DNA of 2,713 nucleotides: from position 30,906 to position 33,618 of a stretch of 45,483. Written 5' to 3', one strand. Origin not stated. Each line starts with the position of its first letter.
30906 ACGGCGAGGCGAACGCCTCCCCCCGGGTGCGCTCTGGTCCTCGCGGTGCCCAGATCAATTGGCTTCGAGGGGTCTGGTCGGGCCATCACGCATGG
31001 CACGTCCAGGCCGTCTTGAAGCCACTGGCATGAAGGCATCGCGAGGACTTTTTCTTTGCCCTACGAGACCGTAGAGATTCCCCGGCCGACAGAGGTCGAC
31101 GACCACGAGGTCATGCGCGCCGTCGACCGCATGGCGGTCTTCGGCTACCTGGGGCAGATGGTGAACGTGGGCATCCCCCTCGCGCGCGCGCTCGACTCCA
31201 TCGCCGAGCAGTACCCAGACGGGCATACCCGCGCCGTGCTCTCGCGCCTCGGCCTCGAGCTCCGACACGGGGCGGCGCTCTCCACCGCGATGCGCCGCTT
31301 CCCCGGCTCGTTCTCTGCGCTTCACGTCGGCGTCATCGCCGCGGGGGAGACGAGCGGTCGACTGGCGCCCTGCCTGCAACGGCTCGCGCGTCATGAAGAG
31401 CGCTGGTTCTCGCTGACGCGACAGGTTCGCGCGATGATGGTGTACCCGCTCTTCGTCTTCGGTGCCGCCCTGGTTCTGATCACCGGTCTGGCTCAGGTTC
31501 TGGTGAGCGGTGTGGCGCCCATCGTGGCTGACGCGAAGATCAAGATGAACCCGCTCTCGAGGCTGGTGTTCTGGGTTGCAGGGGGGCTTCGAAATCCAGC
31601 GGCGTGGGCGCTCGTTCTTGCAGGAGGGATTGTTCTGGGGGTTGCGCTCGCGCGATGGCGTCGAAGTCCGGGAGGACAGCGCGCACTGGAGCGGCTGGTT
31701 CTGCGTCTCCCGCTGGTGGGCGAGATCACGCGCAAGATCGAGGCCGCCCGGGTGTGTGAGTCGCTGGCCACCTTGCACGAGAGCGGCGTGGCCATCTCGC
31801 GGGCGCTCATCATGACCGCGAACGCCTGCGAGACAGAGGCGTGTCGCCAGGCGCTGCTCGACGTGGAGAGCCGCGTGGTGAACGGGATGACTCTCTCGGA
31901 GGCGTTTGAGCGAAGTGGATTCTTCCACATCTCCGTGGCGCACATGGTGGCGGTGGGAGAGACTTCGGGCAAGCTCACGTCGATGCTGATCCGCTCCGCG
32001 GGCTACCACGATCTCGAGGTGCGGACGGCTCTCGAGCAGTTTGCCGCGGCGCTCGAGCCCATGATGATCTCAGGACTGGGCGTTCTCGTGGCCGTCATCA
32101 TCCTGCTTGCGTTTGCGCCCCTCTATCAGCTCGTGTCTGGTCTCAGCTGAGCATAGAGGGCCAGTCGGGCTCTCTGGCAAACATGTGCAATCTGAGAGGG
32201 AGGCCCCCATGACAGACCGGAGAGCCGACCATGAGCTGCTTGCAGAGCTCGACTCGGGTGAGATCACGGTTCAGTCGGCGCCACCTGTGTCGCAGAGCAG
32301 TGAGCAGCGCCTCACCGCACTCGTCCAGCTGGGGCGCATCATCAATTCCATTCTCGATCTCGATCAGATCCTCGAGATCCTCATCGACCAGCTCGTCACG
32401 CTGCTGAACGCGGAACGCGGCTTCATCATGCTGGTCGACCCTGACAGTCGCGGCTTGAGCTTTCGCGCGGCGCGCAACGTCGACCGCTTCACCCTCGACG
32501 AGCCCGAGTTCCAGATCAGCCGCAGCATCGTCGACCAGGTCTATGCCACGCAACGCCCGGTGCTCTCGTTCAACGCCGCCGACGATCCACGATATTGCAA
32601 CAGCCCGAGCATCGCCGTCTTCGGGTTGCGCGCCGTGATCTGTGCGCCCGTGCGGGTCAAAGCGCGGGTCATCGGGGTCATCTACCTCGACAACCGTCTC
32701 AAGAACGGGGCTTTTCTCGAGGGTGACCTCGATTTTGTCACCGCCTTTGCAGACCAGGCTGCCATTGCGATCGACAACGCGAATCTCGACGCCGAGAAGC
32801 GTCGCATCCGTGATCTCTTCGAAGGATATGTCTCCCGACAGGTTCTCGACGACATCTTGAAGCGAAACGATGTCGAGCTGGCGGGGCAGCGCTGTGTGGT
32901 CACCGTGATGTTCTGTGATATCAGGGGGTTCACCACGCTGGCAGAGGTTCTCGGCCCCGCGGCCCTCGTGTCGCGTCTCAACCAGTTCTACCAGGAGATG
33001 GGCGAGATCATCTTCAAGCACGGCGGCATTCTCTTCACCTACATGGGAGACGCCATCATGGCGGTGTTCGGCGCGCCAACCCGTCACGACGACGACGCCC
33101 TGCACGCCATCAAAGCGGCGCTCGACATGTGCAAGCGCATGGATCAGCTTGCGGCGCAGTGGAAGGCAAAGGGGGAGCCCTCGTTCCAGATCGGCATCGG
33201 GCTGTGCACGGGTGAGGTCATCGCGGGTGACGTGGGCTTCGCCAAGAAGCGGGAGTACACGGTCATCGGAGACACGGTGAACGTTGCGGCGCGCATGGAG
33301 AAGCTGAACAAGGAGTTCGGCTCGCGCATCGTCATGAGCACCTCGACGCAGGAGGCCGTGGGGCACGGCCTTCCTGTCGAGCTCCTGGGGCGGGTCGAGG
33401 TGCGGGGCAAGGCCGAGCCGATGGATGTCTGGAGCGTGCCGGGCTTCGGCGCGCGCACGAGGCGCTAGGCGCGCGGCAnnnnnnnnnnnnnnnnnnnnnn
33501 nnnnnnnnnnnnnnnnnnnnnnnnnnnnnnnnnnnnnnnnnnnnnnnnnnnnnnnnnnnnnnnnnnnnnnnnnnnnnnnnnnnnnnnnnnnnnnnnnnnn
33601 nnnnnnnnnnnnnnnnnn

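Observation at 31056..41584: Candidate second-messenger-controlled pseudopilus / type IV filament module with an unusual gene set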

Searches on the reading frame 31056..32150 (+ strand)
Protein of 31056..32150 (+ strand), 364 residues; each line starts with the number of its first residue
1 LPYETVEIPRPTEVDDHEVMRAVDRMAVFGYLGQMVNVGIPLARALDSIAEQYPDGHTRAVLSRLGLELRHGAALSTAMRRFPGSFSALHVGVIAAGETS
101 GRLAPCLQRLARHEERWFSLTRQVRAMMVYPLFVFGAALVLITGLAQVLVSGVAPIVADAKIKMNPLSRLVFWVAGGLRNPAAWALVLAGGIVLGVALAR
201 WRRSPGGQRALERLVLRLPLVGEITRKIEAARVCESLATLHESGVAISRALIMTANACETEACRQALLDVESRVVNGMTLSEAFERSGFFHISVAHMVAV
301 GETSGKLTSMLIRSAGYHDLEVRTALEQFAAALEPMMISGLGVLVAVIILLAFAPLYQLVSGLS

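Call 3: search_protein_families(library=pfam, proteins=[window:31056-32150:+], max_evalue=0.01)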
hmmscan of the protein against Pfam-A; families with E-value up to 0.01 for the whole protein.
window:31056-32150:+ (364 aa): 1 family
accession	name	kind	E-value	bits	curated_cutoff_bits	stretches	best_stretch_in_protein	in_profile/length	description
PF00482.28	T2SSF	-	2e-45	154.2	25.2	2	234-355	2-125/125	Type II secretion system (T2SS), protein F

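Call 20: search_protein_families(library=ncbifam, proteins=[window:31056-32150:+], max_evalue=0.1)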
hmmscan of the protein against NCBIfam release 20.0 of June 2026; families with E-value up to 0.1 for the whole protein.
window:31056-32150:+ (364 aa): 6 families
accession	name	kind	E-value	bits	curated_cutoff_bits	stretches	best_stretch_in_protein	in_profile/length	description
TIGR02120.1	GspF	equivalog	3.6e-68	230.7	424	1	32-361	72-399/401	type II secretion system inner membrane protein GspF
NF052607.1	T4PiliAsmPilCThrm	equivalog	8.3e-55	186.5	700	1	23-364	65-405/406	type IV pilus assembly protein PilC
NF007861.0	PRK10573.1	equivalog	2.7e-51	174.9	401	1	22-361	58-396/401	protein transport protein HofC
NF052606.1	T4PiliAsmPilCMyx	equivalog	7.4e-49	166.7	700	1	32-361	89-416/419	type IV pilus assembly protein PilC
NF047826.1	T3SSXpsF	equivalog_domain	5.7e-45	153.8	650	1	31-361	74-402/405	type II secretion system protein XpsF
NF041012.2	T4P_ComGB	equivalog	9.3e-28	97.5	240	1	28-360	6-331/332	competence type IV pilus assembly protein ComGB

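Call 97: search_protein_families(library=padloc, proteins=[window:31056-32150:+], max_evalue=0.001)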
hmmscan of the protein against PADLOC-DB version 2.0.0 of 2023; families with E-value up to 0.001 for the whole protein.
window:31056-32150:+ (364 aa): 0 families

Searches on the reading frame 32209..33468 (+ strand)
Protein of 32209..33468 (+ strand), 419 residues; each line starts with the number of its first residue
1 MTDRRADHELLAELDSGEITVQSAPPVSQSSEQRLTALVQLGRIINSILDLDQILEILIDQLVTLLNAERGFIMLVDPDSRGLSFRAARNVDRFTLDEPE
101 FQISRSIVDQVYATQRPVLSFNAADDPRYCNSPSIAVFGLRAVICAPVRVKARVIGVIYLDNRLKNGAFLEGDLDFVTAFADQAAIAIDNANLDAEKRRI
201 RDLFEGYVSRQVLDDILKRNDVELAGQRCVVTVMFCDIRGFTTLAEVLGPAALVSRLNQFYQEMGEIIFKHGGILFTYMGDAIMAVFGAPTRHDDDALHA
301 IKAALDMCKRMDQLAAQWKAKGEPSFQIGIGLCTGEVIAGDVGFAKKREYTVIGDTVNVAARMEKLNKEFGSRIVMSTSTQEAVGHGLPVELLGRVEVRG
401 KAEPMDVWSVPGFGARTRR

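Call 3: search_protein_families(library=pfam, proteins=[window:32209-33468:+], max_evalue=0.01)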
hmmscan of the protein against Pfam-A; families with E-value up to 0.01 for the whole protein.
window:32209-33468:+ (419 aa): 5 families
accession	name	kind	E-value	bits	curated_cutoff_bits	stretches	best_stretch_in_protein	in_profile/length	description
PF00211.25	Guanylate_cyc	-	7.2e-29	101.1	21.9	1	231-405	9-177/183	Adenylate and Guanylate cyclase catalytic domain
PF01590.32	GAF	-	5.1e-22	79.3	22.4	1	50-188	1-133/133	GAF domain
PF13185.12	GAF_2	-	4.9e-21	75.8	28.6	1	49-189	2-136/136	GAF domain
PF13492.12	GAF_3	-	2.7e-20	73.5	27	1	50-190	1-129/129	GAF domain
PF00990.26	GGDEF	-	0.0027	17.9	23.8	1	209-334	11-131/161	Diguanylate cyclase, GGDEF domain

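Call 20: search_protein_families(library=ncbifam, proteins=[window:32209-33468:+], max_evalue=0.1)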
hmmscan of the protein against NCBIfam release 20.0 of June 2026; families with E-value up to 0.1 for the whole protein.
window:32209-33468:+ (419 aa): 6 families
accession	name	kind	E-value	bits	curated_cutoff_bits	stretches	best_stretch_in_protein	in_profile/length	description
TIGR03903.1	TOMM_kin_cyc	equivalog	1.5e-12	46.3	705.75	1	223-384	280-436/1267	TOMM system kinase/cyclase fusion protein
TIGR01817.1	nifA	equivalog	3.2e-12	46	528.85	1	33-195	2-163/534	nif-specific transcriptional activator NifA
NF008283.0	PRK11061.1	equivalog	3e-08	32.4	583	1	45-196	12-162/748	phosphoenolpyruvate--protein phosphotransferase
NF041606.1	dguan_cyc_DgcA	equivalog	1e-06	27.9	370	1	35-249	14-228/340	diguanylate cyclase DgcA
NF038230.1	Regu_Geo_Pelo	equivalog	3.4e-06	25.2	1200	1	50-274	18-245/935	GPMC system transcriptional regulator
NF058673.1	LipAdnlyCyLipJMY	equivalog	0.025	13.3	800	1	225-295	290-360/449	bifunctional lipase/adenylate cyclase LipJ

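Call 97: search_protein_families(library=padloc, proteins=[window:32209-33468:+], max_evalue=0.001)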
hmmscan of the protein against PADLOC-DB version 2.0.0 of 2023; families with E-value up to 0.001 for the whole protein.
window:32209-33468:+ (419 aa): 10 families
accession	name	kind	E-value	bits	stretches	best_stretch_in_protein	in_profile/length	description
PDLC00734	PycC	-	4.9e-21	73.2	1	224-368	183-325/374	Pycsar cyclase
PDLC02367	PycC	-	1e-17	62.4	1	214-374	25-184/226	-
PDLC02368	PycC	-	3.4e-13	47.8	1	192-383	5-199/234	-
PDLC00766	PycC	-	1.7e-12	45.3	1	203-374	14-187/232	Pycsar cyclase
PDLC02370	PycC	-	3e-11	41.3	1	231-366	82-222/340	-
PDLC00765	PycC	-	1.2e-10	39.1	1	233-370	260-400/477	Pycsar cyclase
PDLC00764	PycC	-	1.4e-09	35.4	1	230-366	94-237/449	Pycsar cyclase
PDLC02366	PycC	-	1.9e-09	35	1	254-386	75-203/486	-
PDLC00762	PycC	-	3.2e-07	27.6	1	254-385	77-207/508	Pycsar cyclase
PDLC02369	PycC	-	8.8e-07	26.7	1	231-369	47-178/248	-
